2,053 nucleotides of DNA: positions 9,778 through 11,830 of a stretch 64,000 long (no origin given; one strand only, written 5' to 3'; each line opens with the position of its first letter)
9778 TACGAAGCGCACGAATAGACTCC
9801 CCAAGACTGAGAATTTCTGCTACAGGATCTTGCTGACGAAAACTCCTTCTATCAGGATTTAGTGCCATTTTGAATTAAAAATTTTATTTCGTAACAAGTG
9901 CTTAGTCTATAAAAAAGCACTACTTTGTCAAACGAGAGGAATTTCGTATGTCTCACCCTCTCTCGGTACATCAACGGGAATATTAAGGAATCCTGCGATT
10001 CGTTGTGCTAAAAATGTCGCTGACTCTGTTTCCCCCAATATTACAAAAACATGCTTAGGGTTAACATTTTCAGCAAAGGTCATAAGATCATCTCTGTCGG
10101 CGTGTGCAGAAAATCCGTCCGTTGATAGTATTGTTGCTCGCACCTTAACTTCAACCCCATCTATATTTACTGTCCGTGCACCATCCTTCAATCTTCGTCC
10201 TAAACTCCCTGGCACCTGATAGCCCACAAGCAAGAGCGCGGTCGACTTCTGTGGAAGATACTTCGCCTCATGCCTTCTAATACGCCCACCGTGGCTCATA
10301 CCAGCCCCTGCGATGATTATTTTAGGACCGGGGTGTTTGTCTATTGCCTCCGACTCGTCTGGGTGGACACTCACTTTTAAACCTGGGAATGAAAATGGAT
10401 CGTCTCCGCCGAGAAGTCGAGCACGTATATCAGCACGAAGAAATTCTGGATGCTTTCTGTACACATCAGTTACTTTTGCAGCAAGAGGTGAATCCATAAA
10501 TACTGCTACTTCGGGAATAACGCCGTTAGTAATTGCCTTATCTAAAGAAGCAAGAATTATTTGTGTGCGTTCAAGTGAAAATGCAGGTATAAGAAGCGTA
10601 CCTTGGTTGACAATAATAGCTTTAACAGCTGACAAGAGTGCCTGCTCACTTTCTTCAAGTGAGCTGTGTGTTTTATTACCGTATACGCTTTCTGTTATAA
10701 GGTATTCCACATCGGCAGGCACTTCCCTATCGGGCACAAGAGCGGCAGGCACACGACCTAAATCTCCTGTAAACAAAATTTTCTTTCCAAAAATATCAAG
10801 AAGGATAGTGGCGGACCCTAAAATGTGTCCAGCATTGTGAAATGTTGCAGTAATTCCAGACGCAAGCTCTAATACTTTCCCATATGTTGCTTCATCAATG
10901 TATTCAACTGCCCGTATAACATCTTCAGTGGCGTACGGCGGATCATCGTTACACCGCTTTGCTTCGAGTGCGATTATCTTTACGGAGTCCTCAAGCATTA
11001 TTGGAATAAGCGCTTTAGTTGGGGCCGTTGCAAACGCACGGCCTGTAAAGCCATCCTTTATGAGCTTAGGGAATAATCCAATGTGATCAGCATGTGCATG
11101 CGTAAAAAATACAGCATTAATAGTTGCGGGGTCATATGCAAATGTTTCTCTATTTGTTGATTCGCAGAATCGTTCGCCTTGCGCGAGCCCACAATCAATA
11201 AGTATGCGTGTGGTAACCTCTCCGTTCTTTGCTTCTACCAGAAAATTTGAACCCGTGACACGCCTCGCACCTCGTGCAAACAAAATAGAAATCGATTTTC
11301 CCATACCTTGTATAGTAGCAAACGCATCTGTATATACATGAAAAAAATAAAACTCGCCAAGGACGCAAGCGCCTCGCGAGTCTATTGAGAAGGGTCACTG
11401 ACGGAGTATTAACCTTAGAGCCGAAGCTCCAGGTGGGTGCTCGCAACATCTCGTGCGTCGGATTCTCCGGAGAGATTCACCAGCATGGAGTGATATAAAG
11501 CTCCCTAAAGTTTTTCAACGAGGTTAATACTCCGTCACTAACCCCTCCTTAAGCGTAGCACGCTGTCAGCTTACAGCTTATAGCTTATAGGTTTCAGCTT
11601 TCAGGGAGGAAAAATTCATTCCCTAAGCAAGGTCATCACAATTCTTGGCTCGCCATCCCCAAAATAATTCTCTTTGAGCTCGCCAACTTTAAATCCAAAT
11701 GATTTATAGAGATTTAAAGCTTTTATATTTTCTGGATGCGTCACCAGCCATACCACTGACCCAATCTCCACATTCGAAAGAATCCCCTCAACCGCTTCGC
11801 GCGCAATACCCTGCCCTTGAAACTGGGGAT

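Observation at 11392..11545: About 150-nt element closed by a 22-bp helix in the GNAT / beta-CASP intergenic gap: unassigned structured RNA or a MITE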

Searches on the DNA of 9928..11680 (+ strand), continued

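Call 32: search_with_rna_model(model_id=R1, sources=[L003, L004, L005, L006, L007, L008, L119, L114, L094, L103, L126, L150, L107, L133, L093, L145, L092, L083, L158, L081, L120, L156, L100, L159, L082, L131, L144, L155, L129, L089, L149, L122, L153], max_evalue=0.0001, make_alignment=true)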
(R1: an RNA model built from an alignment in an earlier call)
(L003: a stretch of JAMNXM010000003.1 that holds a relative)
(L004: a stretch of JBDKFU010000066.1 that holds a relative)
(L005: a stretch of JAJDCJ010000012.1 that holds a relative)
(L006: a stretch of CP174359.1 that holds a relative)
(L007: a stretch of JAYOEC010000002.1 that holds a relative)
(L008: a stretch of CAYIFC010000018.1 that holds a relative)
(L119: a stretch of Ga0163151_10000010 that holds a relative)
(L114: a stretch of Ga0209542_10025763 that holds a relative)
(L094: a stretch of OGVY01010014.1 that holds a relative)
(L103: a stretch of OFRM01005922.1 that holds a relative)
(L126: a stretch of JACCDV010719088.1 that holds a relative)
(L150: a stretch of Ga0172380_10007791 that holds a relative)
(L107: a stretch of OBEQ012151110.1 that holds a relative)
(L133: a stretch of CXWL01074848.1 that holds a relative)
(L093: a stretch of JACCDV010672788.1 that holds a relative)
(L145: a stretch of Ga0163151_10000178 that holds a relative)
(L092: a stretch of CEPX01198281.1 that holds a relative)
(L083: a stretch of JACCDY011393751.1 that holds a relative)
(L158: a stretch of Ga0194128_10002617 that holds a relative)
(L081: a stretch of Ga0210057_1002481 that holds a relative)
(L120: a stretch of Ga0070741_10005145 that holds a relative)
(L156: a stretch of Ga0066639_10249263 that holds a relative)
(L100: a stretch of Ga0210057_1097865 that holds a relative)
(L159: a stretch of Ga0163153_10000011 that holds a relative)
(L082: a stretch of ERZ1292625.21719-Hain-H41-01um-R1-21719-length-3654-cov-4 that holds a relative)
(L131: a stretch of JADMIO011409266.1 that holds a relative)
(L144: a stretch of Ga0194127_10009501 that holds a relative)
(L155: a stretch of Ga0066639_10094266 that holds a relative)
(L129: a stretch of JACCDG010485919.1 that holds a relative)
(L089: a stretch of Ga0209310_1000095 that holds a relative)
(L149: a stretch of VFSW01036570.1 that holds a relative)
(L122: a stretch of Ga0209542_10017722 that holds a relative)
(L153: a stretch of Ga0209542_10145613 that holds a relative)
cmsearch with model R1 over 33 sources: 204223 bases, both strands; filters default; matches with E-value up to 0.0001: 33.
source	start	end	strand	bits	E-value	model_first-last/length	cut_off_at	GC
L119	411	568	+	94.1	1.2e-19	1-162/162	no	0.52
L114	963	1108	-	83.3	3.8e-17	1-162/162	no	0.52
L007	3470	3616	+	73.2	8.4e-15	1-162/162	no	0.54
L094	91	241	-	71.7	1.8e-14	1-162/162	no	0.56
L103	1047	1200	-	71.2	2.4e-14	1-162/162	no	0.58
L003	3456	3608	+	62.6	2.4e-12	1-162/162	no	0.58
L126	875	1025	-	61.3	4.6e-12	1-162/162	no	0.58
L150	10966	11116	+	61.3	4.7e-12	1-162/162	no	0.47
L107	1001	1139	-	60.3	7.9e-12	1-162/162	no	0.51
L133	1500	1638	-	57.7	3.2e-11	1-162/162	no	0.52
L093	2222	2382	+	56.9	5e-11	1-162/162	no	0.49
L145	1363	1515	-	56.7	5.6e-11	1-162/162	no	0.37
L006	3401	3550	+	54.9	1.4e-10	1-162/162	no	0.49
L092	1421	1553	+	54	2.3e-10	1-162/162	no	0.46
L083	383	538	-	53.9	2.4e-10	1-162/162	no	0.38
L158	6757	6895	-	52.3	5.8e-10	1-162/162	no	0.45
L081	5554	5709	-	52.1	6.3e-10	4-162/162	5'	0.51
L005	3294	3441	+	52.1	6.4e-10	1-162/162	no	0.41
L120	2951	3102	+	50.7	1.3e-09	1-162/162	no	0.49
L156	311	446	+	50.5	1.5e-09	1-162/162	no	0.46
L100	1703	1840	+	50.3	1.7e-09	1-162/162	no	0.41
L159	4435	4587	-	49.9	2.1e-09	1-162/162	no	0.5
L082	1397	1539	+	49.1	3.1e-09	1-162/162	no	0.57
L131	6027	6160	-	45.4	2.2e-08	1-162/162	no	0.52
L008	3799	3934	+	45.2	2.6e-08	1-162/162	no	0.43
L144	3879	4015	-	41.9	1.5e-07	1-162/162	no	0.52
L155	129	269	-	41.3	2e-07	1-162/162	no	0.37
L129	3621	3776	+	40.7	2.8e-07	1-162/162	no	0.42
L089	11073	11213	+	39.7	4.8e-07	1-162/162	no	0.48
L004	3370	3513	+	39.2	6.2e-07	1-162/162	no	0.56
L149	436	555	-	38.4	9.5e-07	1-162/162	no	0.61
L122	11259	11396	-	35.3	5e-06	1-162/162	no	0.46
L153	1928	2066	+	35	5.8e-06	1-162/162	no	0.43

Alignment A5: 33 matches aligned to the model, 216 columns, each read 5' to 3' on its own strand. Consensus structure (alignment columns), stored with it:
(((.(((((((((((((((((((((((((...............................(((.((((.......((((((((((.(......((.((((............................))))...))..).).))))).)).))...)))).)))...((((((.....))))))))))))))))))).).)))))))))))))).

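Call 41: build_rna_model(alignment_id=A5)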
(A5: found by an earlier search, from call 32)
Model R2 built from alignment A5 (33 sequences, 216 columns); structure: stored with the alignment.
model positions 153; base pairs 56; branch points 1; effective number of sequences 3.85; information 0.59 bits per position. Calibrated on 0.2 Mb of random sequence (short: E-values are rough).
structure used (alignment columns):
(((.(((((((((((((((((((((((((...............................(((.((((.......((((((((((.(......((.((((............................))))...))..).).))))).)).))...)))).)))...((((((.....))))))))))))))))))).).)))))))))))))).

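Call 42: search_with_rna_model(model_id=R2, source=L201, max_evalue=10, filters=off, show_alignments=2)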
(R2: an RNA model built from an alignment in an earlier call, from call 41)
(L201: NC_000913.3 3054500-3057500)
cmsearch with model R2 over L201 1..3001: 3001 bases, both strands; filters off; matches with E-value up to 10: 21.
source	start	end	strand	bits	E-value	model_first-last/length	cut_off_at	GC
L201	2632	2659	-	8.8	0.26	1-153/153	no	0.57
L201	798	834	+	8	0.4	1-153/153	no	0.57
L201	2632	2661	+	6.6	0.8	1-153/153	no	0.57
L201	797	833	-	6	1.1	1-153/153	no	0.57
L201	2287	2317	+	5.9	1.2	1-153/153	no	0.58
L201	2288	2314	-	5.2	1.7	1-153/153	no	0.63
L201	244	298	+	5.1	1.8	1-153/153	no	0.62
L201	243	297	-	4.6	2.3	1-153/153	no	0.6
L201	2357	2379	-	4.4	2.5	1-153/153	no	0.57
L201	1267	1300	+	4.4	2.5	1-153/153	no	0.41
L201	1614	1635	-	3.8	3.4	1-153/153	no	0.5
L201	2235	2251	+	3.3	4.3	1-153/153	no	0.47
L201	2464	2490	+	3.3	4.4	1-153/153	no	0.59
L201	1615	1636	+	3.1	4.7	1-153/153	no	0.55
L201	2357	2381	+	3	5.1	1-153/153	no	0.56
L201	2462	2490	-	2.9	5.3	1-153/153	no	0.55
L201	2234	2250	-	2.7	5.8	1-153/153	no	0.53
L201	133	185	+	2.2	7.4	1-153/153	no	0.51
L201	1188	1222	-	1.9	8.9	1-153/153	no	0.57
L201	2381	2427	-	1.8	9.2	1-153/153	no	0.36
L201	1780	1834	-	1.8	9.5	1-153/153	no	0.56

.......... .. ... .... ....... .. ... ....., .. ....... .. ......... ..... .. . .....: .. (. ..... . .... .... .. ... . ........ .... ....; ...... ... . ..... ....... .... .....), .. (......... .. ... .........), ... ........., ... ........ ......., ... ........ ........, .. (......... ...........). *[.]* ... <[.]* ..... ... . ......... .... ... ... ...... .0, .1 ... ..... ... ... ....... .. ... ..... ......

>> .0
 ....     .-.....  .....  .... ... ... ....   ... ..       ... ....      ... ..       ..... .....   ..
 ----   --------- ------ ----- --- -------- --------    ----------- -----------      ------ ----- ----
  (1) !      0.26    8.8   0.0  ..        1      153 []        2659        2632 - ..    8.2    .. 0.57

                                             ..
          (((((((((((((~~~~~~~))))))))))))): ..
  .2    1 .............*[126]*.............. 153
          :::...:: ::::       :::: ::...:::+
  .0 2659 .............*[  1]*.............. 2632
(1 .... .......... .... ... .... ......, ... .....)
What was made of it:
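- The CPR model does not find E. coli ssrS (call 42).
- Tried and rejected: R2 against E. coli ssrS: no hit (call 42).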

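Call 43: search_with_rna_model(model_id=R2, sources=[window, L098, L130, L108, L099, L102, L118, L125, L088, L113, L161, L162, L163, L164, L165, L166, L167, L168, L169, L170, L171, L172, L173, L174, L175, L176, L177, L178, L179, L180, L181, L182, L183, L184, L185, L186, L187, L188, L189, L190, L191, L192, L193, L194, L195, L196, L197, L198, L199, L200, L009, L010, L011, L049], max_evalue=1)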
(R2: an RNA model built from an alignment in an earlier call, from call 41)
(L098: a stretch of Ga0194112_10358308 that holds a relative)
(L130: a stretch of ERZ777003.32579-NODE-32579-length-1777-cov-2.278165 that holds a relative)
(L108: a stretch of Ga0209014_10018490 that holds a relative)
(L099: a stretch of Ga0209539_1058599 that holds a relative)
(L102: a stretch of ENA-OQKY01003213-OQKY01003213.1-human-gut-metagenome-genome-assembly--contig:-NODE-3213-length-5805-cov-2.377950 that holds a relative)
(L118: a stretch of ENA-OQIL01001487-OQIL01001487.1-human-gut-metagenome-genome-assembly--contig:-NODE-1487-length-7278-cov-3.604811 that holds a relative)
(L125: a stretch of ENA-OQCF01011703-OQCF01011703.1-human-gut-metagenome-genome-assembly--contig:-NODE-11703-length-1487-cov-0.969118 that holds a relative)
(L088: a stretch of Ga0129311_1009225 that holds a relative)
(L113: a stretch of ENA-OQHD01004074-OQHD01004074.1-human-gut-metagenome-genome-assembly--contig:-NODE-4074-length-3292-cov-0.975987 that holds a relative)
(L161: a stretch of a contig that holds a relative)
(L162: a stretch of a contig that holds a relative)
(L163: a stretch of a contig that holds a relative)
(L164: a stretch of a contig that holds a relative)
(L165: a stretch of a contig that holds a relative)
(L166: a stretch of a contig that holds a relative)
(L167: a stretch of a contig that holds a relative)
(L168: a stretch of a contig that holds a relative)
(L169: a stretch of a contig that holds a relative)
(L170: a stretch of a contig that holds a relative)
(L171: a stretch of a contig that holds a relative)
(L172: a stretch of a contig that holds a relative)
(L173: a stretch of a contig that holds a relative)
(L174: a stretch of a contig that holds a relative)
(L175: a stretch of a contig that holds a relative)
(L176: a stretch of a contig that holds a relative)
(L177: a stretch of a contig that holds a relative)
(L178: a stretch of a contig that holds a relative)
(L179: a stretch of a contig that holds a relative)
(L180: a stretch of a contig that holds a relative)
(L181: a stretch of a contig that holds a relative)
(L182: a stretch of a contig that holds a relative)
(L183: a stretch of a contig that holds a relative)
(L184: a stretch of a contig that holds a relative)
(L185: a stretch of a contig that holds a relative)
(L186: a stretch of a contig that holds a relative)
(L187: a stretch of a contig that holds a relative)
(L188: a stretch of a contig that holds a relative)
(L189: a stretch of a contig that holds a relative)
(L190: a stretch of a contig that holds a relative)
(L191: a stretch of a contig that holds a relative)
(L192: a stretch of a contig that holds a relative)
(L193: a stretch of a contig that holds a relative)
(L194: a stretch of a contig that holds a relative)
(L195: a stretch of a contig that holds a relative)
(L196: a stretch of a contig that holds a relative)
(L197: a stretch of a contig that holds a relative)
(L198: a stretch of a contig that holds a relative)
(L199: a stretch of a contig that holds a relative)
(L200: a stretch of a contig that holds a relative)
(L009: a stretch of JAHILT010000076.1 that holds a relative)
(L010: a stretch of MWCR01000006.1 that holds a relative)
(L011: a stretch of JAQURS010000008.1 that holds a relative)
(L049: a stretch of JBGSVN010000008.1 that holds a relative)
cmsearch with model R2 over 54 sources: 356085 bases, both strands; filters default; matches with E-value up to 1: 50.
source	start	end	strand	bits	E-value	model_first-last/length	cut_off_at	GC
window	11387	11548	-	129.8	8e-26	1-153/153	no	0.51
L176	1177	1331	+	86.8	2.3e-16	1-153/153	no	0.49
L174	926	1064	+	85.3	4.8e-16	1-153/153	no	0.51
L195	10162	10317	-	85.1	5.2e-16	1-153/153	no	0.42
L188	6362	6500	+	84.1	8.8e-16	1-153/153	no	0.45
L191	9407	9564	+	84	9.4e-16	1-153/153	no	0.52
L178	9785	9925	-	78.2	1.8e-14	1-153/153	no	0.48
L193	9370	9513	+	75.1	8.4e-14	1-153/153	no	0.49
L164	4018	4152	-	71.2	6e-13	1-153/153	no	0.46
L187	1053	1191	-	70.2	1e-12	1-153/153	no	0.47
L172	80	214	+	62.2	5.6e-11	1-153/153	no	0.52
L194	895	1034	+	62.2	5.6e-11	1-153/153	no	0.51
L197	7527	7675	+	58.8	3.2e-10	1-153/153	no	0.43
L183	403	546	-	58.6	3.6e-10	1-153/153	no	0.43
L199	336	482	+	55.2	2e-09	1-153/153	no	0.54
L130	427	576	-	50.5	2.1e-08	1-153/153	no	0.59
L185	746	891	-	49.8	3.1e-08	1-153/153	no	0.66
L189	8397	8541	+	47.4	1e-07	1-153/153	no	0.64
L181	537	693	+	47.3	1.1e-07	1-153/153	no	0.57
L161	883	1024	-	46.6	1.5e-07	1-153/153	no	0.51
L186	1348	1488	-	46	2.1e-07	1-153/153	no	0.46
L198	2330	2479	+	44.7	4e-07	1-153/153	no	0.57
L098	863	1022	+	44.7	4e-07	1-153/153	no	0.54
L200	1356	1504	+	44.2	5.3e-07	1-153/153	no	0.65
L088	2175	2328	-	41.9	1.6e-06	1-153/153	no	0.58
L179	1118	1271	+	41.9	1.6e-06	1-153/153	no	0.58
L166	2337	2489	+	39.9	4.7e-06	1-153/153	no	0.66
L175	193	352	+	39.1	6.8e-06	1-153/153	no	0.62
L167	1421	1573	-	38.8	8.2e-06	1-153/153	no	0.58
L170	719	870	+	38.7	8.3e-06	1-153/153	no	0.65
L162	1523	1683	-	37.7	1.4e-05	1-153/153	no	0.6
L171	6673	6821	+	37.5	1.5e-05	1-153/153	no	0.6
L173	2302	2397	-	35.7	3.9e-05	41-153/153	5'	0.48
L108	3058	3208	+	35.2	5e-05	1-153/153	no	0.66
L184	261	415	+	34.9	5.6e-05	1-153/153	no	0.63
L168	192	344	+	33.1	0.00015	1-153/153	no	0.65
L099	379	533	+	33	0.00015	1-153/153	no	0.63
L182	6344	6502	-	31.7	0.0003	1-153/153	no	0.57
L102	4794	4948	+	31.4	0.00034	1-153/153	no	0.57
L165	4389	4543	-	31.4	0.00034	1-153/153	no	0.57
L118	3453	3607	-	31.1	0.0004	1-153/153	no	0.57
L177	204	358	+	31.1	0.0004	1-153/153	no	0.57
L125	162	316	+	30.1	0.00067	1-153/153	no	0.57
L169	1594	1748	-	30.1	0.00067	1-153/153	no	0.57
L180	155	309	-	30.1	0.00067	1-153/153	no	0.57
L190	108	262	+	30.1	0.00067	1-153/153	no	0.57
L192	3174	3328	-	30.1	0.00067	1-153/153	no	0.57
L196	95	249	-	30.1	0.00067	1-153/153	no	0.57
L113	1275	1425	+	29.6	0.00084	1-153/153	no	0.57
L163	1048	1203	-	26.2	0.0047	1-153/153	no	0.7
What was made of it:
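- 11387..11548 (-): Structured core of the 6S-type RNA (162 nt). Model R2, built from 33 other CPR sequences, scores it 129.8 bits, E = 8e-26 (call 43).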

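Call 46: search_rna_families(source=L003, start=3440, end=3625, threshold=evalue, max_evalue=10, show_alignments=1)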
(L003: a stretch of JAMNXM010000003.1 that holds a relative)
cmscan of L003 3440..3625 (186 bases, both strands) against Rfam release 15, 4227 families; matches with E-value up to 10: 3.
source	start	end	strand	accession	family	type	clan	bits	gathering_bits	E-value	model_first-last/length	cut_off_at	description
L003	3538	3587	-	RF00194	Rubella_3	Cis-reg;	-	17.8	35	0.23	1-68/68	no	Rubella virus 3' cis-acting element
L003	3525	3600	+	RF01084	TLS-PK3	Cis-reg;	-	12.7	80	1.6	1-129/129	no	Pseudoknot of tRNA-like structure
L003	3455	3502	+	RF02151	MIMT1_1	Gene; lncRNA;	-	9.8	45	9.9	44-88/88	no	MER1 repeat containing imprinted transcript 1 conserved region 1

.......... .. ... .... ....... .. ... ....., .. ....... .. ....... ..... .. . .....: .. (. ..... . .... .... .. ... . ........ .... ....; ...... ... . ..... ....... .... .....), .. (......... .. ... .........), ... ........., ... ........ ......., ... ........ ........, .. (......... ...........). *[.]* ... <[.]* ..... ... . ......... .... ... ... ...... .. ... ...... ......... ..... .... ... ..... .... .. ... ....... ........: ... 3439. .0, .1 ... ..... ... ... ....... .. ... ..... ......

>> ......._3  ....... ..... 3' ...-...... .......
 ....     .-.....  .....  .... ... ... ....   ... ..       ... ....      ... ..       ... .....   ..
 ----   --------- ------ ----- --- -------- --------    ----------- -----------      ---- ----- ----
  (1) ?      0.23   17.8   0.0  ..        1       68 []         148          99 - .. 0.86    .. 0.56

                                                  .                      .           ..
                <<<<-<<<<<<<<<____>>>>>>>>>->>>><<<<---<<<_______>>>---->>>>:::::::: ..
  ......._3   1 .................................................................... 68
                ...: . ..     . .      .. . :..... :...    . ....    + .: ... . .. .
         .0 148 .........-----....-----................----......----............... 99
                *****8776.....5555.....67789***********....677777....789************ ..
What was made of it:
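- One homologue, L003, gave no 6S hit at all (call 46).
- Tried and rejected: Rfam local scan of L003: no 6S hit (call 46).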

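Call 47: search_rna_families(source=L008, start=3785, end=3950, threshold=evalue, max_evalue=10, show_alignments=1)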
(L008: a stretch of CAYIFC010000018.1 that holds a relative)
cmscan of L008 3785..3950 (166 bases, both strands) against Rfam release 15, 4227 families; matches with E-value up to 10: 4.
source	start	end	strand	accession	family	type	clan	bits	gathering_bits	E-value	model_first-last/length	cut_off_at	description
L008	3796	3937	+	RF00013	6S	Gene;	-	18.2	46.4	0.052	1-187/187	no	6S / SsrS RNA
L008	3844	3916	+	RF00155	SNORA66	Gene; snRNA; snoRNA; HACA-box;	CL00038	14.8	45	2.1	1-133/133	no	Small nucleolar RNA SNORA66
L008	3792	3818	+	RF02166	PVT1_3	Gene; lncRNA;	-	8.4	45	3.6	69-95/95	no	Pvt1 oncogene conserved region 3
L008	3826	3910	+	RF02250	Six3os1_5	Gene; lncRNA;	-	5.6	50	5.2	189-272/272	no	Six3os1 conserved region 5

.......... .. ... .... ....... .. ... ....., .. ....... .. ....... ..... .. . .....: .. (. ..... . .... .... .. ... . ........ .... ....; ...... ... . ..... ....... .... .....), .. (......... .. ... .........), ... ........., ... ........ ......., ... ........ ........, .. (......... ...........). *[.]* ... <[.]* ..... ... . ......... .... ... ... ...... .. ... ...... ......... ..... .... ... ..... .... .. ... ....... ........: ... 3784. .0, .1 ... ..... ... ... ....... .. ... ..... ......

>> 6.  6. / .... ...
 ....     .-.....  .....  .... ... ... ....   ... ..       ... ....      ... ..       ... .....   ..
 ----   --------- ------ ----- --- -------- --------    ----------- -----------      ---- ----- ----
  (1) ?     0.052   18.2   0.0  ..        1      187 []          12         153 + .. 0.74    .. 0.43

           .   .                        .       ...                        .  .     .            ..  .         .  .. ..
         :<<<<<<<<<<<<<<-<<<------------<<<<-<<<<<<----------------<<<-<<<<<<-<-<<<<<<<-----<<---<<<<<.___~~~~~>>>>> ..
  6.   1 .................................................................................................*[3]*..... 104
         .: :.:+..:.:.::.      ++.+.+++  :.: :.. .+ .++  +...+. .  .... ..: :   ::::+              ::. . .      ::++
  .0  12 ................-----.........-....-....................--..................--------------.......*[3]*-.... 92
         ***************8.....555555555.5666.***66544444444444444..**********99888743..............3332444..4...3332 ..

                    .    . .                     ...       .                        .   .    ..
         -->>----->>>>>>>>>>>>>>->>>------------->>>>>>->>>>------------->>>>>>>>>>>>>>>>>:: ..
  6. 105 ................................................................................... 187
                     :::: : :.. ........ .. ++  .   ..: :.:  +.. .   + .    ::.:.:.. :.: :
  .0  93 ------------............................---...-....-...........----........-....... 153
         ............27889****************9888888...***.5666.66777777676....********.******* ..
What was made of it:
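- On 6S RNA (RF00013): The homologue L008 scored 18.2 bits (call 47) and L003 gave no hit (call 46).
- RF00013 is also the top hit, full length, for the Saccharibacteria homologue (18.2 bits, E = 0.05; call 47).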
